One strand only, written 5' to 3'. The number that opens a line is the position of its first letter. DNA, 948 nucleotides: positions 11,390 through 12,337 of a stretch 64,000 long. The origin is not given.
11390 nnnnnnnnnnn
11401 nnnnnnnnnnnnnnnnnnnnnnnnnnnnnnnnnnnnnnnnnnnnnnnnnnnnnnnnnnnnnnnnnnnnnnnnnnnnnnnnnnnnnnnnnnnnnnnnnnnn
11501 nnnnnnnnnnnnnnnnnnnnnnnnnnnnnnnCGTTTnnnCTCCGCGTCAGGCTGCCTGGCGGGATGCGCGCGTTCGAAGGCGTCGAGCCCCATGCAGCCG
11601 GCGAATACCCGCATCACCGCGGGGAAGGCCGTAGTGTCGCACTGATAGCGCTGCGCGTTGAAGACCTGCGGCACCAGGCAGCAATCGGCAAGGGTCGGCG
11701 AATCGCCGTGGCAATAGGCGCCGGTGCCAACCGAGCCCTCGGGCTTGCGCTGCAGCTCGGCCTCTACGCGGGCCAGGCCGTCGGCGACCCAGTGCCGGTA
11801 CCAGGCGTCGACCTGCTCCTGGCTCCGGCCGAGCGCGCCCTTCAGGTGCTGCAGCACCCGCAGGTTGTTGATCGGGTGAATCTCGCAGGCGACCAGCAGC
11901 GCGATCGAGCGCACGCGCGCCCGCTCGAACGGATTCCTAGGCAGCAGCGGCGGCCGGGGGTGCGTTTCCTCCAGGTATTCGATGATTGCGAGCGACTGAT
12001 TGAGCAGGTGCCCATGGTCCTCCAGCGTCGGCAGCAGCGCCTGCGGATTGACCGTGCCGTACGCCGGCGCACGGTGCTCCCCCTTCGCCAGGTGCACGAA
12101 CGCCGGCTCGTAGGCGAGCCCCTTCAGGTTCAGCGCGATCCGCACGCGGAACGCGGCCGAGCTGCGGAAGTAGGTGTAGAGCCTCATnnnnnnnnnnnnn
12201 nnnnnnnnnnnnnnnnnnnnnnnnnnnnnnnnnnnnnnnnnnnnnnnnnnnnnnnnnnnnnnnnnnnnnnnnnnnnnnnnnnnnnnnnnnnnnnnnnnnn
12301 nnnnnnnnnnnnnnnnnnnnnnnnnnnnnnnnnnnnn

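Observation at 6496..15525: Nine-gene, translationally coupled operon embedding pcaHG among enzymes that do not belong to the beta-ketoadipate pathway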

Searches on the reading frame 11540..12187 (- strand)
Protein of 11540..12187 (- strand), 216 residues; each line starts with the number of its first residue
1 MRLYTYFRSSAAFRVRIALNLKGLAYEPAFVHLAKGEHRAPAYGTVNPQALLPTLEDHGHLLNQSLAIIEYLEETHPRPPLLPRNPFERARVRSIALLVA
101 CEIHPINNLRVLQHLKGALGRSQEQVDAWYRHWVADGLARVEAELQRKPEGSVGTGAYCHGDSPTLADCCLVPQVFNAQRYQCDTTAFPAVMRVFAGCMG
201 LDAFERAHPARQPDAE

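Call 5: search_protein_families(library=pfam, proteins=[window:11540-12187:-])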
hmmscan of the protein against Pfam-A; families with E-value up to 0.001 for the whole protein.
window:11540-12187:- (216 aa): 5 families
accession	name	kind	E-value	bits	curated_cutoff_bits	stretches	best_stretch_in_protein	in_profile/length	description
PF13417.12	GST_N_3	-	1.8e-15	57.5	22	1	3-80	1-75/75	Glutathione S-transferase, N-terminal domain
PF02798.26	GST_N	-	7.3e-15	55.5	20.9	1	1-73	3-75/76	Glutathione S-transferase, N-terminal domain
PF13409.12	GST_N_2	-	2.2e-14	54.2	25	1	9-75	2-70/70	Glutathione S-transferase, N-terminal domain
PF13410.11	GST_C_2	-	4.1e-05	24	24.9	1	134-182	11-51/69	Glutathione S-transferase, C-terminal domain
PF00043.30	GST_C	-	0.00046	20.8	20.7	0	146-201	43-92/93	Glutathione S-transferase, C-terminal domain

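Call 6: search_protein_families(library=ncbifam, proteins=[window:11540-12187:-])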
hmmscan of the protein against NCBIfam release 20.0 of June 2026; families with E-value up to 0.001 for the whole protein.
window:11540-12187:- (216 aa): 5 families
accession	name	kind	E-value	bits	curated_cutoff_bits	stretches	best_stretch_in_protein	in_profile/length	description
TIGR01262.1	maiA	equivalog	8.6e-82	273.8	171.05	1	3-215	2-210/211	maleylacetoacetate isomerase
NF011693.0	PRK15113.1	equivalog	4.7e-15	55.8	150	1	6-112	13-122/214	glutathione transferase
NF007016.1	PRK09481.1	equivalog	3.7e-10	39.6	314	1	3-95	13-102/209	stringent starvation protein SspA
NF050814.1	FtsZBindFzlA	equivalog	1.3e-09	38.1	300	1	2-97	6-102/228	FtsZ-binding protein FzlA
NF007682.0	PRK10357.1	equivalog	1.3e-05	24.9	181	1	13-146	13-142/202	glutathione S-transferase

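Call 34: search_solved_structures(query=window:11540-12187:-, max_evalue=1e-15)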
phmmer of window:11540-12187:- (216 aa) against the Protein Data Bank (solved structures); distinct sequences matched with E-value up to 1e-15: 11.
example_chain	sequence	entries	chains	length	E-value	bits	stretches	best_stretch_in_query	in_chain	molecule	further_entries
2jl4_A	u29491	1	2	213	2.2e-60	207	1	1-215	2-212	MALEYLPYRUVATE ISOMERASE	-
2v6k_A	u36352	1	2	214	2.2e-60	207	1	1-215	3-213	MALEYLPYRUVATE ISOMERASE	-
6jwk_A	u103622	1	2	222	1.5e-59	204.3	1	1-214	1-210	Probable glutathione S-transferase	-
3niv_A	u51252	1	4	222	6.3e-59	202.3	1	3-210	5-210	Glutathione S-transferase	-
4px1_A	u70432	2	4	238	7.6e-48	166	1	2-215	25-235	Maleylacetoacetate isomerase (Glutathione S-transferase)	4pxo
4igj_A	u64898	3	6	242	1.8e-47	164.8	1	1-215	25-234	Maleylacetoacetate isomerase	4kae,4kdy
8e8p_A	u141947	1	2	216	1.4e-45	158.7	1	3-215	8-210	Maleylacetoacetate isomerase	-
1fw1_A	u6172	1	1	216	1.9e-45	158.2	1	3-215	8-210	GLUTATHIONE TRANSFERASE ZETA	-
2cz2_A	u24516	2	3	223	1.3e-43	152.2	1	3-215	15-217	Maleylacetoacetate isomerase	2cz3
1e6b_A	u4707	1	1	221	5.6e-34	120.7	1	1-215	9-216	GLUTATHIONE S-TRANSFERASE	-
3lg6_A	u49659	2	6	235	1.2e-33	119.7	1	2-214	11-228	putative glutathione transferase | glutathione transferase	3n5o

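Call 39: search_dna_similar(query=window:11540-12187:-, collection=plasmids, mode=protein, max_rows=25, max_evalue=1e-30)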
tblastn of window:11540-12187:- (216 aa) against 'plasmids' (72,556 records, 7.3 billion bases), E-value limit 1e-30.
Records with a match: 237; places in all: 244; records where one place covers at least 80% of the query: 237.
Best place of each record, by identity: <60% 237.
By first word of the organism name: Rhizobium 29; Pseudosulfitobacter 17; Sphingobium 16; Pseudoalteromonas 14; Escherichia 13; Agrobacterium 12; Shinella 10; Sinorhizobium 9; Phaeobacter 9; Aminobacter 9; and 51 more.
By predicted mobility (MOB-suite, as given by PLSDB): non-mobilizable 173; conjugative 48; mobilizable 16.
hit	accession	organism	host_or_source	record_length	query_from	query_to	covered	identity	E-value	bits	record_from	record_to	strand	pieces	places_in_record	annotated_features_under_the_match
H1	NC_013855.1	Azospirillum sp. B510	-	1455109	1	216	100%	56.9%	3e-72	244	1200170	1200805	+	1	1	record has no annotation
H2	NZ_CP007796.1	Azospirillum argentinense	Triticum aestivum L.,Root,wheat ...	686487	1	216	100%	56.9%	8e-72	243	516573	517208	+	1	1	maiA: maleylacetoacetate isomerase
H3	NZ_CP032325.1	Azospirillum argentinense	soil sample,Agricultural field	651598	1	216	100%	56.9%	9e-72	243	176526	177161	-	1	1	maiA: maleylacetoacetate isomerase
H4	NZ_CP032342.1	Azospirillum brasilense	soil sample,Agricultural field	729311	1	216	100%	56.5%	3e-75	253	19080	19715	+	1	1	maiA: maleylacetoacetate isomerase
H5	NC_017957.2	Tistrella mobilis KA081020-065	-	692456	1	216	100%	56.2%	2e-70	239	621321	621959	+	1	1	maiA: maleylacetoacetate isomerase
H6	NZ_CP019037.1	Massilia putida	Soil,wolfram mine tailing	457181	1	216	100%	56.1%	2e-72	245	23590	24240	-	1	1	maiA: maleylacetoacetate isomerase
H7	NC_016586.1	Azospirillum lipoferum 4B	-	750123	1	216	100%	56.0%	1e-69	237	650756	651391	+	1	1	maiA: maleylacetoacetate isomerase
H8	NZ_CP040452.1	Halomonas sp. PA16-9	-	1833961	3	215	99%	56.1%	2e-72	245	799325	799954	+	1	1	none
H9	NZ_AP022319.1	Burkholderia sp. THE68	Togo hemipterus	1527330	1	216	100%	55.0%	3e-70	239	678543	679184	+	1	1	none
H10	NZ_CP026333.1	Pseudomonas sp. XWY-1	cell culture,Rice Fields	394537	1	214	99%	55.3%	4e-61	212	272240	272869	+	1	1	maiA: maleylacetoacetate isomerase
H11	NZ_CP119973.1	Agrobacterium leguminum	pure culture,soil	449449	1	216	100%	53.5%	8e-68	232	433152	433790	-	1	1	maiA: maleylacetoacetate isomerase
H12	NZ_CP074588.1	Pseudoalteromonas piscicida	mixed culture,water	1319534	1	216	100%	53.2%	7e-68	232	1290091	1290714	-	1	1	none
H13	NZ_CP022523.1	Pseudoalteromonas sp. NC201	pure culture,sea water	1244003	1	216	100%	53.2%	9e-68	231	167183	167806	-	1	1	none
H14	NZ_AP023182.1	Paraburkholderia sp. PGU19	Physopelta gutta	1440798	1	216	100%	52.8%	6e-69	235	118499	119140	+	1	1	record has no annotation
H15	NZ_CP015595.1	Acinetobacter sp. NCu2D-2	Mus musculus,cell culture,tracheal swab ...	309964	1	215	100%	53.0%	2e-68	233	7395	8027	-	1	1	maiA: maleylacetoacetate isomerase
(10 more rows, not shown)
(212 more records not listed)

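Call 40: get_annotated_region(hit=H6, flank=7000)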
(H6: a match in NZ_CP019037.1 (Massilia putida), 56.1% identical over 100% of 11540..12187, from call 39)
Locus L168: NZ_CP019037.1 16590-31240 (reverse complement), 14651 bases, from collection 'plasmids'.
description: Massilia putida strain 6NM-7 plasmid unnamed2, complete sequence
organism: Massilia putida (NCBI taxid 1141883)
taxonomy: Bacteria; Pseudomonadota; Betaproteobacteria; Burkholderiales; Oxalobacteraceae; Massilia; Massilia putida
host: -; source: Soil,wolfram mine tailing; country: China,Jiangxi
typing (MOB-suite, as given by PLSDB): mobilizable; relaxase MOBP,MOBP
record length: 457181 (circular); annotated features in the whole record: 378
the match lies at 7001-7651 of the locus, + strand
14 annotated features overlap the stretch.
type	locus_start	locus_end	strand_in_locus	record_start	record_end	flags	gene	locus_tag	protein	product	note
CDS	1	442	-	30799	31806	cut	-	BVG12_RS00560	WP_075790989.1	3-hydroxyacyl-CoA dehydrogenase NAD-binding domain-containing protein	GO:0006631 - fatty acid metabolic process [Evidence IEA]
CDS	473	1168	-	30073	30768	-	-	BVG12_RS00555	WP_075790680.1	fumarylacetoacetate hydrolase family protein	-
CDS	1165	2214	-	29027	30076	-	-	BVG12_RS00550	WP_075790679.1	cupin domain-containing protein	-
CDS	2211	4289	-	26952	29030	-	-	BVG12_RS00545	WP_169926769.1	acetate--CoA ligase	-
CDS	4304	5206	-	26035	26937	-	-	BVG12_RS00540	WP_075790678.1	3-keto-5-aminohexanoate cleavage protein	-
CDS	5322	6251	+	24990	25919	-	-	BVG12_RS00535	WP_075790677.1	LysR family transcriptional regulator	GO:0006355 - regulation of DNA-templated transcription [Evidence IEA]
CDS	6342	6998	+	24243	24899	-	-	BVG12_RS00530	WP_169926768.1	NIPSNAP family protein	-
CDS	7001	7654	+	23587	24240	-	maiA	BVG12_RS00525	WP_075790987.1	maleylacetoacetate isomerase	GO:0006559 - L-phenylalanine catabolic process [Evidence IEA]; GO:0006572 - tyrosine catabolic process [Evidence IEA]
CDS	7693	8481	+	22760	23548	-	-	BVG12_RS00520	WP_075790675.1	enoyl-CoA hydratase-related protein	-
CDS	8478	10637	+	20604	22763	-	fadB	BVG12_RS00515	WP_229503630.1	fatty acid oxidation complex subunit alpha FadB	GO:0006631 - fatty acid metabolic process [Evidence IEA]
CDS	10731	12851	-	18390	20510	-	-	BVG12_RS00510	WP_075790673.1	bifunctional diguanylate cyclase/phosphodiesterase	-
CDS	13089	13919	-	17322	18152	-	-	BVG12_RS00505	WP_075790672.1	3-keto-5-aminohexanoate cleavage protein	-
CDS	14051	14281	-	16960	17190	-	-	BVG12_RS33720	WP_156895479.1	hypothetical protein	-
CDS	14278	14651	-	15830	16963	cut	-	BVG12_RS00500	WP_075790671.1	ABC transporter substrate-binding protein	-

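Call 41: get_annotated_region(hit=H4, flank=7000)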
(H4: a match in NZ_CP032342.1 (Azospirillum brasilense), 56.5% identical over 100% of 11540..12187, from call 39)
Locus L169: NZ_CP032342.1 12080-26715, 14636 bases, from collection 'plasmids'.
description: Azospirillum brasilense strain MTCC4038 plasmid p3, complete sequence
organism: Azospirillum brasilense (NCBI taxid 192)
taxonomy: Bacteria; Pseudomonadota; Alphaproteobacteria; Rhodospirillales; Azospirillaceae; Azospirillum; Azospirillum brasilense
host: -; source: soil sample,Agricultural field; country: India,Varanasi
typing (MOB-suite, as given by PLSDB): non-mobilizable
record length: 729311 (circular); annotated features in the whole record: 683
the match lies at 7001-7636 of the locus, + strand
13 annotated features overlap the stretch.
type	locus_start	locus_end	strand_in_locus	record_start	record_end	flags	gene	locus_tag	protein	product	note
CDS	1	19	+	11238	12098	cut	-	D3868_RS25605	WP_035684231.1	branched-chain amino acid ABC transporter permease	GO:0015803 - branched-chain amino acid transport [Evidence IEA]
CDS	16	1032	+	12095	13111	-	-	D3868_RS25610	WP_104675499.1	branched-chain amino acid ABC transporter permease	GO:0015803 - branched-chain amino acid transport [Evidence IEA]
CDS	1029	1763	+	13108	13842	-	-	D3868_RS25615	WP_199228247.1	ABC transporter ATP-binding protein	-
CDS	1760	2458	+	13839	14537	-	-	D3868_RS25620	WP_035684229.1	ABC transporter ATP-binding protein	-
CDS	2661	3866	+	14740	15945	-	-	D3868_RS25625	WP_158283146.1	ABC transporter substrate-binding protein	-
CDS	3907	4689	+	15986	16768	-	-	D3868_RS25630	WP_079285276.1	SDR family oxidoreductase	-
CDS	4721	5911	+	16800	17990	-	-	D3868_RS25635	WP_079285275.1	3-hydroxybenzoate 6-monooxygenase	-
CDS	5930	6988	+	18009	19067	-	gtdA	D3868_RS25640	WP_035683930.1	gentisate 1,2-dioxygenase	-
CDS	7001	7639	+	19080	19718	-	maiA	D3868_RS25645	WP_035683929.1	maleylacetoacetate isomerase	GO:0006559 - L-phenylalanine catabolic process [Evidence IEA]; GO:0006572 - tyrosine catabolic process [Evidence IEA]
CDS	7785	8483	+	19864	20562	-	-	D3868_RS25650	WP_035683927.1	fumarylacetoacetate hydrolase family protein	-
CDS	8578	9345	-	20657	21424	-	-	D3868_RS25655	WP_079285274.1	IS6 family transposase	-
CDS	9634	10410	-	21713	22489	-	-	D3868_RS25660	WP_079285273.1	recombinase family protein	-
CDS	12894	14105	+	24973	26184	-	-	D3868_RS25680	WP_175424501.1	IS110 family transposase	-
